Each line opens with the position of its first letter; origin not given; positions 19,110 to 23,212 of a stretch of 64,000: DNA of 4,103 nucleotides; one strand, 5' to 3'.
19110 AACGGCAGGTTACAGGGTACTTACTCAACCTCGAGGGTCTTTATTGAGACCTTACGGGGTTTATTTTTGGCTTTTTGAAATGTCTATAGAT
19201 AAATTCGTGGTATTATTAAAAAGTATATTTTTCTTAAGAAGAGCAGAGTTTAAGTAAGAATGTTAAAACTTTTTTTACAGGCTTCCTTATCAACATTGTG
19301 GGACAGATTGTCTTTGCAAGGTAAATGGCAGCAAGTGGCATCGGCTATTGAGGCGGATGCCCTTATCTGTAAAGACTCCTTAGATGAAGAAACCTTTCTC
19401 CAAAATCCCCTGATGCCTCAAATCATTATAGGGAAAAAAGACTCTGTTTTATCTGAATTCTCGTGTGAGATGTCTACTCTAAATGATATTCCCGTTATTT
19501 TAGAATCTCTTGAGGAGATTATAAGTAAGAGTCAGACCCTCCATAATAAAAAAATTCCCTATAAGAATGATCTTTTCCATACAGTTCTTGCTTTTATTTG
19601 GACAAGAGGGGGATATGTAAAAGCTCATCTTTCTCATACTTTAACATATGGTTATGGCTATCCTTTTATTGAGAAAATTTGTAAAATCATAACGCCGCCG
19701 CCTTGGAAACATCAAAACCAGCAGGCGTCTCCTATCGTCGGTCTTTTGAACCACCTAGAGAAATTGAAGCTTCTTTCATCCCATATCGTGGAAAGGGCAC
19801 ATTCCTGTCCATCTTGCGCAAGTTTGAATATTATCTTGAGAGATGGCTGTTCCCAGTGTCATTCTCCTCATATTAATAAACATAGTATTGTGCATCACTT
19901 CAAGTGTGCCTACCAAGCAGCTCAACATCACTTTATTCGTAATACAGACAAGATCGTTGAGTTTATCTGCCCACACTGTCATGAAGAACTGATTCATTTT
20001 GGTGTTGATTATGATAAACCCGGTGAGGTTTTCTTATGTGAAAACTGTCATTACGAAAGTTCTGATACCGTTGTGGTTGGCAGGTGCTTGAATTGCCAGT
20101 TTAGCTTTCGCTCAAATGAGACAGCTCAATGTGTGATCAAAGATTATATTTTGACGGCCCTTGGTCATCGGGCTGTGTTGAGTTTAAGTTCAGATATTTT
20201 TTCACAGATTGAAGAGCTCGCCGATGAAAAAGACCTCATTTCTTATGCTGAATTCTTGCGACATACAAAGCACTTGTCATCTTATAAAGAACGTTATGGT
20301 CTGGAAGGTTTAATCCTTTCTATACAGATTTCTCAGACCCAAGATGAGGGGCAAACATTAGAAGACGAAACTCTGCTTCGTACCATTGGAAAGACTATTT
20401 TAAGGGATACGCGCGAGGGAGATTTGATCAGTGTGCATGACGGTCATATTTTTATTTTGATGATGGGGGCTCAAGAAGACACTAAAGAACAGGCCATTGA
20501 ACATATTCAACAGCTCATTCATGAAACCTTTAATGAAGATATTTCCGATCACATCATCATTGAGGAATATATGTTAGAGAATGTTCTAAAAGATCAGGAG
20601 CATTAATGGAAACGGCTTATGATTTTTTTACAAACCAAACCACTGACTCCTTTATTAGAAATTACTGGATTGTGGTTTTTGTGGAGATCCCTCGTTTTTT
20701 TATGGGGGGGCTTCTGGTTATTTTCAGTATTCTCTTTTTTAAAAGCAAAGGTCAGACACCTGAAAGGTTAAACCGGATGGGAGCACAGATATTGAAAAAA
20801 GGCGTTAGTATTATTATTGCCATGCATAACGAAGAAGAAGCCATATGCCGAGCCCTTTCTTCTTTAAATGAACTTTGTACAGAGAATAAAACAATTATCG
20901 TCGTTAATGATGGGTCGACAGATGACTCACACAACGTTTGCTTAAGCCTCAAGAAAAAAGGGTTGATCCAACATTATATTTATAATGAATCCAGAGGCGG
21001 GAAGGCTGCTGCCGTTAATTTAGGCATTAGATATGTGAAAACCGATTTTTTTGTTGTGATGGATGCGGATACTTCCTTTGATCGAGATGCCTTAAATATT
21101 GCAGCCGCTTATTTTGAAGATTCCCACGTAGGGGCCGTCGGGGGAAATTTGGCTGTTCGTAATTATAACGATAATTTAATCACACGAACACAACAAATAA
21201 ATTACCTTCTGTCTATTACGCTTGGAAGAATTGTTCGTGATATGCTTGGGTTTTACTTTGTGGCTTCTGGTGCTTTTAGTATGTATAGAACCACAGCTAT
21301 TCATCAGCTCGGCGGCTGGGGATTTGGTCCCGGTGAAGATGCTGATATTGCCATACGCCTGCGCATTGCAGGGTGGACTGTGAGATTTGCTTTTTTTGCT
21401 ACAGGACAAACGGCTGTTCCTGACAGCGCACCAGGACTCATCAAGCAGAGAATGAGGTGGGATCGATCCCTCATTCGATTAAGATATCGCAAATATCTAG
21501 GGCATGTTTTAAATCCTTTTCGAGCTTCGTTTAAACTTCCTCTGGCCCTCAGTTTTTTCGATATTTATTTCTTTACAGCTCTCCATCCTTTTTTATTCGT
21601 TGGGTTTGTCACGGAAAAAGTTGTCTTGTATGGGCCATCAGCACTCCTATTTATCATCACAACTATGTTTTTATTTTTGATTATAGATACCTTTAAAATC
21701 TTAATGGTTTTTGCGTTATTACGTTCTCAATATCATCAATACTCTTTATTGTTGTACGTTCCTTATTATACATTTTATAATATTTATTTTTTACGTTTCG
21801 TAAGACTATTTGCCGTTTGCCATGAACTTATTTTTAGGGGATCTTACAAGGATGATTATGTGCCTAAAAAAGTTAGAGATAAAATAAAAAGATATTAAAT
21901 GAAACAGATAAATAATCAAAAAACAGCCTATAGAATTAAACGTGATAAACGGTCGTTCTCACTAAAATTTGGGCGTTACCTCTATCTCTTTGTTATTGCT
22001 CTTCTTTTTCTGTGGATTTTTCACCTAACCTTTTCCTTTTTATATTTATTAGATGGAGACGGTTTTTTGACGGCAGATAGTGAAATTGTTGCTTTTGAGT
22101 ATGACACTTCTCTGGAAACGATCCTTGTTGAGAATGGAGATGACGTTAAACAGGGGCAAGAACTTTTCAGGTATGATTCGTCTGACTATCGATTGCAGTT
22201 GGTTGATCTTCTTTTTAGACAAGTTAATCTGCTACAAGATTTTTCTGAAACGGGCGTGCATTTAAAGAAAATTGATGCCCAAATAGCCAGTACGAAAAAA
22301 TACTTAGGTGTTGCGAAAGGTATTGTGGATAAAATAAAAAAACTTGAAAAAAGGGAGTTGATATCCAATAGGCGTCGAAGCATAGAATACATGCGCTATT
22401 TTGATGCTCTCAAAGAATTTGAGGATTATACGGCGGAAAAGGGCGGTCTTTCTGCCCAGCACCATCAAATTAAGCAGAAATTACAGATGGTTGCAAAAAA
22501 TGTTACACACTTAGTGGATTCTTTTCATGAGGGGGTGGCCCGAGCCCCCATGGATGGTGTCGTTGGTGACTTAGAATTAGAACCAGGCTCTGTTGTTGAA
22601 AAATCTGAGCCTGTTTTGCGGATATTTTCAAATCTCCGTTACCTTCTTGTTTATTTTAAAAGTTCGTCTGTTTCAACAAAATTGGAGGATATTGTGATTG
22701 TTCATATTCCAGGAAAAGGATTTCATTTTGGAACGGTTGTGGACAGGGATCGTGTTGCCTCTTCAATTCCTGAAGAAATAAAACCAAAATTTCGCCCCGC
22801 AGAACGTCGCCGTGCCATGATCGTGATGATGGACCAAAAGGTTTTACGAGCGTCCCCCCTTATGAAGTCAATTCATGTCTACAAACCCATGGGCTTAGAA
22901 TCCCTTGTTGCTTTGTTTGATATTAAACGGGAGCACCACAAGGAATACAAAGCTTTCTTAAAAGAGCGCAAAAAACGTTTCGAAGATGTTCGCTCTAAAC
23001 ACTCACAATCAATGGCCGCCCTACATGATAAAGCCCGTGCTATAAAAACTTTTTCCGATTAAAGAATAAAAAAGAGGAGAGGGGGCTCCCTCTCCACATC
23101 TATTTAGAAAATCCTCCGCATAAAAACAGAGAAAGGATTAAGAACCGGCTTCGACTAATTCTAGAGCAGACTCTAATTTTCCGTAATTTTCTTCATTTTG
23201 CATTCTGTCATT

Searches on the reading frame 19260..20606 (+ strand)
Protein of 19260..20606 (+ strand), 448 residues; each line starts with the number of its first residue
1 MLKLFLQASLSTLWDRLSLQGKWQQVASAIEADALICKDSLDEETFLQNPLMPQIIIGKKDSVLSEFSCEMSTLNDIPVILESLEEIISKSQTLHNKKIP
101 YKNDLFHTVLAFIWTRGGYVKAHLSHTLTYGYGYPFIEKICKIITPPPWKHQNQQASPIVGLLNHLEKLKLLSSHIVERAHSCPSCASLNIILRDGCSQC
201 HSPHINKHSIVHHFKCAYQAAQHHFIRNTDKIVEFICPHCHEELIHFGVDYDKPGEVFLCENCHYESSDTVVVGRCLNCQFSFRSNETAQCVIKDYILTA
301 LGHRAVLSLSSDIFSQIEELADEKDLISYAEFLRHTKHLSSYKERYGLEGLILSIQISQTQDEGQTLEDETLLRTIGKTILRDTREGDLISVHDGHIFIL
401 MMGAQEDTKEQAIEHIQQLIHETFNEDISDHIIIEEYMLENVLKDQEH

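Call 7: search_protein_families(library=pfam, proteins=[window:19260-20606:+], max_evalue=0.01)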
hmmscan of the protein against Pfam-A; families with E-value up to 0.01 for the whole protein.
window:19260-20606:+ (448 aa): 2 families
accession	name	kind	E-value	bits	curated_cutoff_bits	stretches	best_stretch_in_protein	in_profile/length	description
PF18551.6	TackOD1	-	1e-35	123.5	32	1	102-296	6-186/188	Thaumarchaeal output domain 1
PF25206.1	DUF7836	-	0.0017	18.6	26.7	1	231-266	4-39/59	Domain of unknown function (DUF7836)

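Call 42: find_homologous_proteins(query=window:19260-20606:+, max_evalue=0.00001)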
Query window:19260-20606:+ (448 aa): 9 proteins with E <= 0.00001 among 6201 candidates.
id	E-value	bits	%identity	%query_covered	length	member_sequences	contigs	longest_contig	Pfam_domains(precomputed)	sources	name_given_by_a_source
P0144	0.0e+0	1023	100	100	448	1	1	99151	PF18551.7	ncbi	-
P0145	2.3e-52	196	30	91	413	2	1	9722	PF18551.7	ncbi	-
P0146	3.5e-52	196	29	94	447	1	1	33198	PF18551.7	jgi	-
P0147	9.9e-28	115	34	45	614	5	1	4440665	PF18551.7,PF00072.31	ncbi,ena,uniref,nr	ncbi:response regulator [Breoghania sp.]|uniref:TackOD1 domain-containing metal-binding protein n=1 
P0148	4.4e-26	110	47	27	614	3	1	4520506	PF18551.7,PF00072.31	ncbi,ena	-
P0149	8.7e-25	106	35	40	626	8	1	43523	PF18551.7,PF00072.31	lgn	-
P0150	4.4e-23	100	34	40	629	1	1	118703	PF18551.7,PF00072.31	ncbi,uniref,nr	ncbi:response regulator [Roseibium litorale]|uniref:Response regulator n=1 Tax=Roseibium litorale Ta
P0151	1.3e-19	89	36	31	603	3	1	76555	PF18551.7,PF00072.31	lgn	-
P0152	7.3e-12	63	33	27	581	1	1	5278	PF18551.7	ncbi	-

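Call 43: find_encoding_contigs(protein=P0145, flank=6000, max_places=3)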
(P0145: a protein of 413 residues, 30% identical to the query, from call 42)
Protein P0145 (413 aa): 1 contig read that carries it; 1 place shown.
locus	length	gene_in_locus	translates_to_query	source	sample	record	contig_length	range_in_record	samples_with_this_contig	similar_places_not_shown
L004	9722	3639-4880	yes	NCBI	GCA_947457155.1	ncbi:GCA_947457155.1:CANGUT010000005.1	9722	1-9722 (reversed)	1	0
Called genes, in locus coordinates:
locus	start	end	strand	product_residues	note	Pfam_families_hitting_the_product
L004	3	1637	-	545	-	?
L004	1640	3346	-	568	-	PF00664:ABC_membrane, PF00005:ABC_tran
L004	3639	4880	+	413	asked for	PF18551:TackOD1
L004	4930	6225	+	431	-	PF13506:Glyco_transf_21, PF00535:Glycos_transf_2, PF13641:Glyco_tranf_2_3, PF01644:Chitin_synth_1 (faint), PF13632:Glyco_trans_2_3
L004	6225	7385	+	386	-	PF25984:BSH_YknX (faint)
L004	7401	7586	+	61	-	-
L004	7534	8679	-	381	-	PF01734:Patatin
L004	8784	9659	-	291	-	PF04542:Sigma70_r2, PF04545:Sigma70_r4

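Call 44: find_encoding_contigs(protein=P0146, flank=6000, max_places=3)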
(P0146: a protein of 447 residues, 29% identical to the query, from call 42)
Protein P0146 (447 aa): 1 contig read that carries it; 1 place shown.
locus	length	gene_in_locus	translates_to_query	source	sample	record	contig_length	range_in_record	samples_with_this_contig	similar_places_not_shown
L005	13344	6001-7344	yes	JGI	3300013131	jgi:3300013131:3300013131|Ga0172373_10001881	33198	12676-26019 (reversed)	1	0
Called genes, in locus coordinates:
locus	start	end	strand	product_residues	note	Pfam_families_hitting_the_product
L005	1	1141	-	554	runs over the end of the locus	-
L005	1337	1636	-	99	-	PF02599:CsrA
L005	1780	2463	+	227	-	-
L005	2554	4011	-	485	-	PF02789:Peptidase_M17_N (weak), PF00883:Peptidase_M17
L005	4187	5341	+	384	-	PF08904:EipB_like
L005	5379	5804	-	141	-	PF03610:EIIA-man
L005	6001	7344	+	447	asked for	PF18551:TackOD1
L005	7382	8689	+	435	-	PF13506:Glyco_transf_21, PF13641:Glyco_tranf_2_3, PF00535:Glycos_transf_2, PF10111:Glyco_tranf_2_2 (weak), PF13632:Glyco_trans_2_3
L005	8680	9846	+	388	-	PF25984:BSH_YknX (faint)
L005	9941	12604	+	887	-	PF01624:MutS_I, PF05188:MutS_II, PF05192:MutS_III, PF05190:MutS_IV, PF00488:MutS_V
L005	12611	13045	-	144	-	-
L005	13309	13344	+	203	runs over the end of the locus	PF01612:DNA_pol_A_exo1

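Call 55: search_protein_families(library=ncbifam, proteins=[window:19260-20606:+], max_evalue=0.001)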
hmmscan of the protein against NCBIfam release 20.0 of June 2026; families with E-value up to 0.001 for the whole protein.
window:19260-20606:+ (448 aa): 0 families

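Call 59: find_encoding_contigs(protein=P0144, flank=1000, max_places=2)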
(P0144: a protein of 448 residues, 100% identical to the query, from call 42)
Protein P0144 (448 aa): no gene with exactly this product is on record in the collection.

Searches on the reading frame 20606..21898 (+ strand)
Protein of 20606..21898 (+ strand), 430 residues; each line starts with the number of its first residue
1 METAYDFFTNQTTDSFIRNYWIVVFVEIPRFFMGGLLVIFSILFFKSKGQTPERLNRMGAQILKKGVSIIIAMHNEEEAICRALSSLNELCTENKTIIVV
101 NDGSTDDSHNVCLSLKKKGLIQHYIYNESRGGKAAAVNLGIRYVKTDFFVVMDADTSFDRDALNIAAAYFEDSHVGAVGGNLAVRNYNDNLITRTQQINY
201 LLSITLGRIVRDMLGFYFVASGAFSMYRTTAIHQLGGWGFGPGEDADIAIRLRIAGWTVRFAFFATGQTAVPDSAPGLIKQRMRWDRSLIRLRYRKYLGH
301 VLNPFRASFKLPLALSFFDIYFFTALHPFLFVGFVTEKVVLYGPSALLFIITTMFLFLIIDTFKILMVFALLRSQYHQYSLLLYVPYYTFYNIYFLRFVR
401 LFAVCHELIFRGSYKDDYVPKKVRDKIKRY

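Call 7: search_protein_families(library=pfam, proteins=[window:20606-21898:+], max_evalue=0.01)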
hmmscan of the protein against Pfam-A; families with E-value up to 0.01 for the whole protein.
window:20606-21898:+ (430 aa): 6 families
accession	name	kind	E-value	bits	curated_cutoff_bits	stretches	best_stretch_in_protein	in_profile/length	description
PF00535.33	Glycos_transf_2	-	1.2e-31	110.4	23.3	1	68-235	1-167/168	Glycosyl transferase family 2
PF13641.12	Glyco_tranf_2_3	-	1.1e-22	81.6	27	1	67-286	3-228/230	Glycosyltransferase like family 2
PF13632.12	Glyco_trans_2_3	-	1.5e-21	77.5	27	1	149-334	2-196/198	Glycosyl transferase family group 2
PF10111.15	Glyco_tranf_2_2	-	2.8e-08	34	27.3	1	68-253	1-200/276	Glycosyltransferase like family 2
PF13506.12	Glyco_transf_21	-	8.5e-07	29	21.7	1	133-287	18-174/174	Glycosyl transferase family 21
PF03142.21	Chitin_synth_2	-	8.6e-07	28.4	27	1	146-233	202-290/527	Chitin synthase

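Call 55: search_protein_families(library=ncbifam, proteins=[window:20606-21898:+], max_evalue=0.001)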
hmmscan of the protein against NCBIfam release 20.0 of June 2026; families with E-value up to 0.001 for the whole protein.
window:20606-21898:+ (430 aa): 22 families
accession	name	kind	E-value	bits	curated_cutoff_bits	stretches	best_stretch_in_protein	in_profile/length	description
TIGR03937.1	PgaC_IcaA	equivalog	5.1e-43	147.6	422.3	1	30-395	9-375/407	poly-beta-1,6-N-acetyl-D-glucosamine synthase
TIGR03965.1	mycofact_glyco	equivalog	1.8e-21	76.6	280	1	64-262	73-273/467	mycofactocin biosynthesis glycosyltransferase MftF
TIGR04242.1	nodulat_NodC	equivalog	9e-20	71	550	1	60-291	43-286/395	chitooligosaccharide synthase NodC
TIGR03111.1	glyc2_xrt_Gpos1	hypoth_equivalog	1e-14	54.2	363.95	1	55-400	39-403/439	TIGR03111 family XrtG-associated glycosyltransferase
TIGR04283.1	glyco_like_mftF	equivalog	8.8e-12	45.1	182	1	67-194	1-119/221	TIGR04283 family arsenosugar biosynthesis glycosyltransferase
NF041875.1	EPS_EpsD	equivalog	1.5e-11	44.2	370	1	67-266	1-203/325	exopolysaccharide biosynthesis glycosyltransferase EpsD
NF041865.1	EpsU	equivalog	2.1e-11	43.5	700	1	25-293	6-269/394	exopolysaccharide biosynthesis GT2 family glycosyltransferase EpsU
NF007482.0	PRK10073.1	equivalog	4.2e-11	42.4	423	1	65-159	6-99/334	glycosyltransferase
NF047683.1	TeichurnBiosyTuaG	equivalog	1.7e-09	37.7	400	1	64-171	5-112/252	teichuronic acid biosynthesis protein TuaG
NF047588.1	GlcsyltransPgfSStrep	equivalog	4.7e-08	32.6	500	1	67-157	3-97/308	glycosyltransferase PgfS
NF007986.1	PRK10714.1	equivalog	3e-07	29.8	529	1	65-212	6-156/316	undecaprenyl-phosphate 4-deoxy-4-formamido-L-arabinose transferase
NF053846.1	glyco_with_XrtP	equivalog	6.4e-07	28.4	520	1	71-237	47-226/440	XrtP-associated glycosyltransferase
NF050050.1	ProtGlycPglI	equivalog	8.3e-07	28.7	500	1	67-170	4-108/306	GalNAc(5)-diNAcBac-PP-undecaprenol beta-1,3-glucosyltransferase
NF038302.1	EPS_HpsE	equivalog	9.7e-07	28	300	1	68-205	4-146/307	hormogonium polysaccharide biosynthesis glycosyltransferase HpsE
TIGR04182.1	glyco_TIGR04182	equivalog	2.2e-06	27.3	325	1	67-214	2-145/293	S-layer glycoprotein N-glycosyltransferase AglJ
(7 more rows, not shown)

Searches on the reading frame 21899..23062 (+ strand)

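Call 7: search_protein_families(library=pfam, proteins=[window:21899-23062:+], max_evalue=0.01)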
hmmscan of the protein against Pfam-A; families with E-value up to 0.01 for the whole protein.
window:21899-23062:+ (387 aa): 3 families
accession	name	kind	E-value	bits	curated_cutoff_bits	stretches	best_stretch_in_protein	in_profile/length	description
PF13437.12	HlyD_3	-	0.00051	21.2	22.2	1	215-253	3-41/106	HlyD family secretion protein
PF00364.28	Biotin_lipoyl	-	0.0033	17.7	22.1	0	73-89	17-33/73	Biotin-requiring enzyme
PF16576.10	HlyD_D23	-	0.0057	16.4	30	0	73-242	31-139/214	Barrel-sandwich domain of CusB or HlyD membrane-fusion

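Call 55: search_protein_families(library=ncbifam, proteins=[window:21899-23062:+], max_evalue=0.001)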
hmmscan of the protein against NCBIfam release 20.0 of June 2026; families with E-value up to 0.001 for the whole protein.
window:21899-23062:+ (387 aa): 7 families
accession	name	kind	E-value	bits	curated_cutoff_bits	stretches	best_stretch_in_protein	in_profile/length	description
TIGR01730.1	RND_mfp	subfamily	2.1e-12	46.7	94.9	2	63-101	28-66/322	efflux RND transporter periplasmic adaptor subunit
TIGR00998.1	8a0101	subfamily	2e-11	43.4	390.8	1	30-254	12-248/334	EmrA/EmrK family multidrug efflux transporter periplasmic adaptor subunit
TIGR01843.1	type_I_hlyD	subfamily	5.4e-07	28.9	208.65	1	71-202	53-180/422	HlyD family type I secretion periplasmic adaptor subunit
NF038010.1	ABC_adapt_DarC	equivalog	4.1e-05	22.5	450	1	107-239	129-258/417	darobactin export ABC transporter periplasmic adaptor subunit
TIGR02971.1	heterocyst_DevB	subfamily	0.00016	21.2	129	0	72-151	27-111/327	ABC exporter membrane fusion protein, DevB family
NF007785.0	PRK10476.1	equivalog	0.00019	20.4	376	0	32-244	19-241/347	multidrug transporter subunit MdtN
TIGR00999.1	8a0102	subfamily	0.00028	20.1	319.3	0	125-254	18-134/271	CzcB/NccB family metal efflux transporter periplasmic adaptor subunit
